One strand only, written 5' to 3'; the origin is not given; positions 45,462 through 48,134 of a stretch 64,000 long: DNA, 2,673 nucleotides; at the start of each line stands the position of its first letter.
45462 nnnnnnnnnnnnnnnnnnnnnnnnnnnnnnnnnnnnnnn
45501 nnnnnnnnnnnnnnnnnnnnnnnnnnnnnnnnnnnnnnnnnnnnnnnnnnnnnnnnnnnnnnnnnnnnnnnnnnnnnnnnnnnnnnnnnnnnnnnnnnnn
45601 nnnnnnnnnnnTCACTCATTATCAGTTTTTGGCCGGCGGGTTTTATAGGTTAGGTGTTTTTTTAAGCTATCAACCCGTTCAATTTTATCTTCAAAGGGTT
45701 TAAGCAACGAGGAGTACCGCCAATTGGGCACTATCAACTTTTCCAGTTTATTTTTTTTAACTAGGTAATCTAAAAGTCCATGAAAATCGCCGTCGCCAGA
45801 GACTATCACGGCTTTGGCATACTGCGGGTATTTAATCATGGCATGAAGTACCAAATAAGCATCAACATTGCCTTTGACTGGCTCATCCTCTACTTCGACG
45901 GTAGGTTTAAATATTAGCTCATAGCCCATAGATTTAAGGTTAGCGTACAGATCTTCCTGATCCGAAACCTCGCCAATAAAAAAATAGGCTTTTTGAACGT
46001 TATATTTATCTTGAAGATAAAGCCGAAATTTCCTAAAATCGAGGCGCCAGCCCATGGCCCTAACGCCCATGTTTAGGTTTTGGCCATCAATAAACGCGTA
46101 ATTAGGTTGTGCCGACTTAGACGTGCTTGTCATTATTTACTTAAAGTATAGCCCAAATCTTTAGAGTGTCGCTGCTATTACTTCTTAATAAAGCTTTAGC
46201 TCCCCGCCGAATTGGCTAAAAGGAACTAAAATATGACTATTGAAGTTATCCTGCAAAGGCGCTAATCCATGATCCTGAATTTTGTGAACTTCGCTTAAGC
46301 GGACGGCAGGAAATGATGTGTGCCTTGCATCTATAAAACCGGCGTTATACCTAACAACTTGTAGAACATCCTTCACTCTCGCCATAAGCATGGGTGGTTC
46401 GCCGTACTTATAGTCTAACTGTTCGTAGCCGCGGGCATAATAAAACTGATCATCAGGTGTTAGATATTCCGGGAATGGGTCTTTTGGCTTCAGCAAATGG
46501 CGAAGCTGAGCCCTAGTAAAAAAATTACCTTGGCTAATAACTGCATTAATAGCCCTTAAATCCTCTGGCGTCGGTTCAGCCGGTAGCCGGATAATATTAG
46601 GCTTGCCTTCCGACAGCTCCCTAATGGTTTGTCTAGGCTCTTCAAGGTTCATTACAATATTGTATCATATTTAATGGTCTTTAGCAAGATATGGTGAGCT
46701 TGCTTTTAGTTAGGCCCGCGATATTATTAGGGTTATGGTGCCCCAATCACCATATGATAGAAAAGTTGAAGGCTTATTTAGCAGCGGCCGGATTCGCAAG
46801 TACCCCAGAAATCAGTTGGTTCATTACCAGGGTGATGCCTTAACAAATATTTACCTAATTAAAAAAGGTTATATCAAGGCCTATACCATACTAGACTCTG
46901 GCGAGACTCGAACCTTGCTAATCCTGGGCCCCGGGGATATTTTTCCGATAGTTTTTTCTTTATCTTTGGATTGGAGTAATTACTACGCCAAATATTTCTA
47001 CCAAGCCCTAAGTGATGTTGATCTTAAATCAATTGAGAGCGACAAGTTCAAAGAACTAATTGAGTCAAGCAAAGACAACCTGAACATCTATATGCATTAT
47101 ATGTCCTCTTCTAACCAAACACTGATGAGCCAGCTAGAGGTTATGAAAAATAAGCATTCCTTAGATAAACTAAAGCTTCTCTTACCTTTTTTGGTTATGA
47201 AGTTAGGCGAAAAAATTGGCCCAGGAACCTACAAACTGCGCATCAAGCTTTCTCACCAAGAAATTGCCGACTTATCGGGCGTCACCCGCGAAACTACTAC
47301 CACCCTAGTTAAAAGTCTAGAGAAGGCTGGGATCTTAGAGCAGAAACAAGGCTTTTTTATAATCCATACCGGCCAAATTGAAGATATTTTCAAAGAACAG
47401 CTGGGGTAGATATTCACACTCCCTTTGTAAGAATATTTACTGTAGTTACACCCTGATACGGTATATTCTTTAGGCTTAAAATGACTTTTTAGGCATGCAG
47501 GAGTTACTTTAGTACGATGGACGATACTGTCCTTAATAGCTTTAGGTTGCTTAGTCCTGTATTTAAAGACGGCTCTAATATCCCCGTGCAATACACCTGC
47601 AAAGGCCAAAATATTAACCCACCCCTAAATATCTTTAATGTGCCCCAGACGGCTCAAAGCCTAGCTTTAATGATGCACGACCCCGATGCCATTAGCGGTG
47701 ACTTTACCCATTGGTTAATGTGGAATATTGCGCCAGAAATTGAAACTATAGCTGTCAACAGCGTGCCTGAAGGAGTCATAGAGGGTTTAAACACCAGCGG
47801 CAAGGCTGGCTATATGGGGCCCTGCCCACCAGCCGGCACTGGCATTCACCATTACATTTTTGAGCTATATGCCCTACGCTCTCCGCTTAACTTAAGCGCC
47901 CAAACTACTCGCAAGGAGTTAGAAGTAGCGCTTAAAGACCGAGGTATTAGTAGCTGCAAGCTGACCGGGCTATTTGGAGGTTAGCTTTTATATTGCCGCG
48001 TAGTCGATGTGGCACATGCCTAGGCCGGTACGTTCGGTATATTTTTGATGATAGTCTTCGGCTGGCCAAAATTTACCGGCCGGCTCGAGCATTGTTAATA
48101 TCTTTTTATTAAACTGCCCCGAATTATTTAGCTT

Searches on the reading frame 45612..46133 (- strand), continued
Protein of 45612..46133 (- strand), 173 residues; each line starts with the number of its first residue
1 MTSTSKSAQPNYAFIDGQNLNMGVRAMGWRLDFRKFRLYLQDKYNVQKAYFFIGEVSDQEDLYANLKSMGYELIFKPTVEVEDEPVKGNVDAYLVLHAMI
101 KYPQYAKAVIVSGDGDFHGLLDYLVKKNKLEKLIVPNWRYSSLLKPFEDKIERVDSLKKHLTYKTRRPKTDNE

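Call 54: find_encoding_contigs(protein=P0029, flank=4000, max_places=3)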
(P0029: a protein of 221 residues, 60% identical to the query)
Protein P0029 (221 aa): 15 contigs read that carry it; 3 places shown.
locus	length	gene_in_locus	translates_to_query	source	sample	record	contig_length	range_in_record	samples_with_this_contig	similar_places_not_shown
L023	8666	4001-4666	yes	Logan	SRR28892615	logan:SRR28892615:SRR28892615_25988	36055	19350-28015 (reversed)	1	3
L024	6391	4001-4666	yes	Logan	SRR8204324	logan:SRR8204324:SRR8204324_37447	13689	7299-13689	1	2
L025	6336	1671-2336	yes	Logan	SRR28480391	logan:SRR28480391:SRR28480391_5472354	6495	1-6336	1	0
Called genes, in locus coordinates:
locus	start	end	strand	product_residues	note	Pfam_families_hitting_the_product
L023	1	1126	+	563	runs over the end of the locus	PF00587:tRNA-synt_2b, PF04073:tRNA_edit, PF03129:HGTP_anticodon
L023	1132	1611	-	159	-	PF00885:DMRL_synthase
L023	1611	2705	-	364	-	PF00383:dCMP_cyt_deam_1, PF14437:MafB19-deam, PF01872:RibD_C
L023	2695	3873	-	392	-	PF00677:Lum_binding, PF00925:GTP_cyclohydro2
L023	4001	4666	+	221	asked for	PF01936:NYN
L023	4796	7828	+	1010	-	PF20464:MmeI_N (weak), PF20473:MmeI_Mtase, PF02384:N6_Mtase, PF07669:Eco57I, PF12950:TaqI_C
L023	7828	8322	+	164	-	-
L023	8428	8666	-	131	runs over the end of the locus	PF14760:Rnk_N (faint), PF01272:GreA_GreB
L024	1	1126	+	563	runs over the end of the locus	PF00587:tRNA-synt_2b, PF04073:tRNA_edit, PF03129:HGTP_anticodon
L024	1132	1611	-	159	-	PF00885:DMRL_synthase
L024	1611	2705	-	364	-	PF00383:dCMP_cyt_deam_1, PF14437:MafB19-deam, PF01872:RibD_C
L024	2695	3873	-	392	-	PF00677:Lum_binding, PF00925:GTP_cyclohydro2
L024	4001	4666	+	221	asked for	PF01936:NYN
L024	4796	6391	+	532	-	?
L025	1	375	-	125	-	?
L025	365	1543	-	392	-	PF00677:Lum_binding, PF00925:GTP_cyclohydro2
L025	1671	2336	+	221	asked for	PF01936:NYN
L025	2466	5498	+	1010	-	PF20464:MmeI_N (weak), PF20473:MmeI_Mtase, PF02384:N6_Mtase, PF07669:Eco57I, PF12950:TaqI_C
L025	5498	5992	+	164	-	-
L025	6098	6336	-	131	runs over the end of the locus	PF14760:Rnk_N (faint), PF01272:GreA_GreB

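Call 61: search_protein_families(library=pfam, proteins=[L004:883-1338:+, L002:6506-6937:+], max_evalue=10)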
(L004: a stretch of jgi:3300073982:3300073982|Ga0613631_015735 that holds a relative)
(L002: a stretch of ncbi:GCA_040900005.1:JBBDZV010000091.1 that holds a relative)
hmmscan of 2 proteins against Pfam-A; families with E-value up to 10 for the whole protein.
L004:883-1338:+ (151 aa): 0 families

L002:6506-6937:+ (143 aa): 0 families

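Call 76: search_protein_families(library=phrogs, proteins=[window:45612-46133:-], max_evalue=0.1)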
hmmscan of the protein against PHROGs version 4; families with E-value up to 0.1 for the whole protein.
window:45612-46133:- (173 aa): 0 families

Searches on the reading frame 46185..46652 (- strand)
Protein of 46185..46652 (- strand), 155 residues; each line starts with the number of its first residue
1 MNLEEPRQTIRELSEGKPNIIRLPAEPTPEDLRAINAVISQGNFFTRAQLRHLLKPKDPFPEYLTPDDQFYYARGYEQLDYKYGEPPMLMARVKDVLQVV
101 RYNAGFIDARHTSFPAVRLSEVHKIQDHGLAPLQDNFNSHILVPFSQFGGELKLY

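Call 3: search_protein_families(library=pfam, proteins=[window:46185-46652:-], max_evalue=0.1)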
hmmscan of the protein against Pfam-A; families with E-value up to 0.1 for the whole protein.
window:46185-46652:- (155 aa): 0 families

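Call 4: search_protein_families(library=padloc, proteins=[window:46185-46652:-], max_evalue=1)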
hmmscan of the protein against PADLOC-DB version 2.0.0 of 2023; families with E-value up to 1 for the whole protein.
window:46185-46652:- (155 aa): 0 families

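Call 5: search_protein_families(library=ncbifam, proteins=[window:46185-46652:-], max_evalue=0.1)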
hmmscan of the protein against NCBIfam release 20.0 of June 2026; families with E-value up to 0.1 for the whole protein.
window:46185-46652:- (155 aa): 0 families

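Call 9: find_homologous_proteins(query=window:46185-46652:-)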
Query window:46185-46652:- (155 aa): 1 proteins with E <= 0.001 among 15 candidates.
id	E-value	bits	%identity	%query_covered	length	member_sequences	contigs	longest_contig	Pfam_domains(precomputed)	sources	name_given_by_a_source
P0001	1.1e-99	349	100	100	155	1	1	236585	-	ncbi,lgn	ncbi:MAG: hypothetical protein WD877_03095 [Candidatus Saccharimonadales bacterium]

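Call 26: predict_structure(protein=window:46185-46652:-)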
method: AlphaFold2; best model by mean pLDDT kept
length: 155 residues; sequences in the alignment: 1
mean_pLDDT: 32.1   pTM: 0.21
mean pLDDT of the five models: 32.1, 31.3, 30.7, 29.8, 26.9
residues with pLDDT >= 90: 0; 70-90: 0; 50-70: 0; < 50: 155
segments of 3 or more residues with pLDDT < 50: 1-155
pLDDT, mean of each block of 10 residues (from residue 1): 30 31 37 41 42 43 41 32 26 26 26 25 26 26 32 25
secondary structure, 60 per line:
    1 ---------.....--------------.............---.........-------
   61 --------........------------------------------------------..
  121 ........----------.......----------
elements in order: H10-14 H29-41 H47-53 E69-76 H119-128 E139-145

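Call 51: search_solved_structures(query=A2, max_evalue=10)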
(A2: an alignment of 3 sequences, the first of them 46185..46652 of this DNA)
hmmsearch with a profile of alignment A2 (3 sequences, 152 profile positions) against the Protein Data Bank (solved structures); distinct sequences matched with E-value up to 10: 0.

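Call 61: search_protein_families(library=pfam, proteins=[window:46185-46652:-], max_evalue=10)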
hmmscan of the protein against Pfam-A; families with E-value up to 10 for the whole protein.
window:46185-46652:- (155 aa): 0 families

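Call 76: search_protein_families(library=phrogs, proteins=[window:46185-46652:-], max_evalue=0.1)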
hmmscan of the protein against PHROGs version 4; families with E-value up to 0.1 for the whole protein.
window:46185-46652:- (155 aa): 0 families

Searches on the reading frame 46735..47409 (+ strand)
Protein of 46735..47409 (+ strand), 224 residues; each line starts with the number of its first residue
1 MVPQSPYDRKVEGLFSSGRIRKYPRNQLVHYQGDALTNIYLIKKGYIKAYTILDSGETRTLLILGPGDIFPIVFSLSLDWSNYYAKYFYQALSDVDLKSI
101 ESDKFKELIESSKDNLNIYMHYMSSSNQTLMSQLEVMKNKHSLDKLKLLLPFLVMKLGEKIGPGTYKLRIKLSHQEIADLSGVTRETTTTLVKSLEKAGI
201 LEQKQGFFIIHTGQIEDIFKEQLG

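Call 3: search_protein_families(library=pfam, proteins=[window:46735-47409:+], max_evalue=0.1)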
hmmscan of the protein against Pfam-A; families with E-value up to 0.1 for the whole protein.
window:46735-47409:+ (224 aa): 10 families
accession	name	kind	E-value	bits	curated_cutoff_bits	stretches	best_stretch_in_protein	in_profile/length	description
PF00027.35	cNMP_binding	-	6.2e-13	49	27.5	1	21-111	2-88/89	Cyclic nucleotide-binding domain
PF13545.12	HTH_Crp_2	-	1.8e-10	41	27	1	164-209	16-60/70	Crp-like helix-turn-helix domain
PF00325.26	Crp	-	6.8e-06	26.2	21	1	170-200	1-31/32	Bacterial regulatory proteins, crp family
PF01047.28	MarR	-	0.00025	21.3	24.6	1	172-204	18-50/59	MarR family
PF13412.12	HTH_24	-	0.00037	20.4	21.9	1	172-202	18-48/48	Winged helix-turn-helix DNA-binding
PF12802.13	MarR_2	-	0.0021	18.6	27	1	173-203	22-52/61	MarR family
PF09339.16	HTH_IclR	-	0.0036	17.5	22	1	172-203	19-50/52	IclR helix-turn-helix domain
PF00392.27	GntR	-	0.026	14.6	27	1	156-206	8-59/64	Bacterial regulatory proteins, gntR family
PF08222.17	HTH_CodY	-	0.039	14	27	0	172-204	5-37/61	CodY helix-turn-helix domain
PF01978.25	TrmB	-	0.044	14.1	25.6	0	173-206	24-57/68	Sugar-specific transcriptional regulator TrmB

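Call 5: search_protein_families(library=ncbifam, proteins=[window:46735-47409:+], max_evalue=0.1)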
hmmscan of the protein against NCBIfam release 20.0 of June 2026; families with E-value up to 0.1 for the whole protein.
window:46735-47409:+ (224 aa): 11 families
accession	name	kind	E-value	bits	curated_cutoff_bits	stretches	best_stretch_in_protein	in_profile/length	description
TIGR03697.1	NtcA_cyano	equivalog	8.8e-12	45.2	244.95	1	29-203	4-175/193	global nitrogen regulator NtcA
NF008732.0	PRK11753.1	equivalog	6.7e-11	42.1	266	1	7-204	12-204/214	cAMP-activated global transcriptional regulator CRP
NF008365.0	PRK11161.1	subfamily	1.4e-09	37.6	228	1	25-211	54-234/250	fumarate/nitrate reduction transcriptional regulator Fnr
NF053664.1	TransRegPtrACyano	equivalog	2e-09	37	300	1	37-205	28-184/196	Crp/Fnr family transcriptional regulator PtrA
NF052518.1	TransRegLdrP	equivalog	1.2e-06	28.7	300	1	21-202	2-170/195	transcriptional regulator LdrP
NF010499.0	PRK13918.1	equivalog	1.4e-06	28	274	1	25-210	19-191/205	CRP/FNR family transcriptional regulator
NF045989.1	TransRegFnrLRhodb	equivalog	0.0022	17.2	300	1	20-204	38-218/245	transcriptional regulator FnrL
NF050806.1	TransRegFixKCaul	equivalog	0.0025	17.1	300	1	16-200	21-193/215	transcriptional regulator FixK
NF041163.2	encap_f2b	equivalog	0.023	13.8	400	1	19-122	96-195/450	family 2B encapsulin nanocompartment shell protein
NF006901.0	PRK09392.1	equivalog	0.03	13.6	211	1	8-202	20-204/236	transcriptional activator FtrB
NF041395.1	TranRegLrpA1_Halo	equivalog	0.053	13.5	250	0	171-201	19-49/142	HTH-type transcriptional regulator LrpA1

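Call 68: list_cluster_members(proteins=[window:44613-45107:-, window:46735-47409:+])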
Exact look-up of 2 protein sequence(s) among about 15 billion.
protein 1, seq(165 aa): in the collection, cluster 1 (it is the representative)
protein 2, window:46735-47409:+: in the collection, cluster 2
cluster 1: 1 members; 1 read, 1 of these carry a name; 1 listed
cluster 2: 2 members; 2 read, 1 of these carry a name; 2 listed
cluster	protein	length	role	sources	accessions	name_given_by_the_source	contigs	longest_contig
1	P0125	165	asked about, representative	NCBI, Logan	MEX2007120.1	MAG: STAS domain-containing protein [Candidatus Saccharimonadales bacterium]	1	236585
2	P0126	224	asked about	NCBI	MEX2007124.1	MAG: Crp/Fnr family transcriptional regulator [Candidatus Saccharimonadales bacterium]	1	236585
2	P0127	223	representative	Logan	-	-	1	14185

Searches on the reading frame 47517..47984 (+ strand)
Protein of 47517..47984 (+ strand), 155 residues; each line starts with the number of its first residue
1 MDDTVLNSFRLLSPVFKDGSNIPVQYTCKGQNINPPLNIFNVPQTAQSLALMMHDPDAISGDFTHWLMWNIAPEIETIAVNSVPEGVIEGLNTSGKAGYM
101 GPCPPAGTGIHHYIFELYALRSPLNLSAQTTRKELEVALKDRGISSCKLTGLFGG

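Call 3: search_protein_families(library=pfam, proteins=[window:47517-47984:+], max_evalue=0.1)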
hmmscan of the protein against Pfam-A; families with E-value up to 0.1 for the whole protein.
window:47517-47984:+ (155 aa): 1 family
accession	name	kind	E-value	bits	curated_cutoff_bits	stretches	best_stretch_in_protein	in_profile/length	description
PF01161.25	PBP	-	6.1e-36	124.2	24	1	22-153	2-135/135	Phosphatidylethanolamine-binding protein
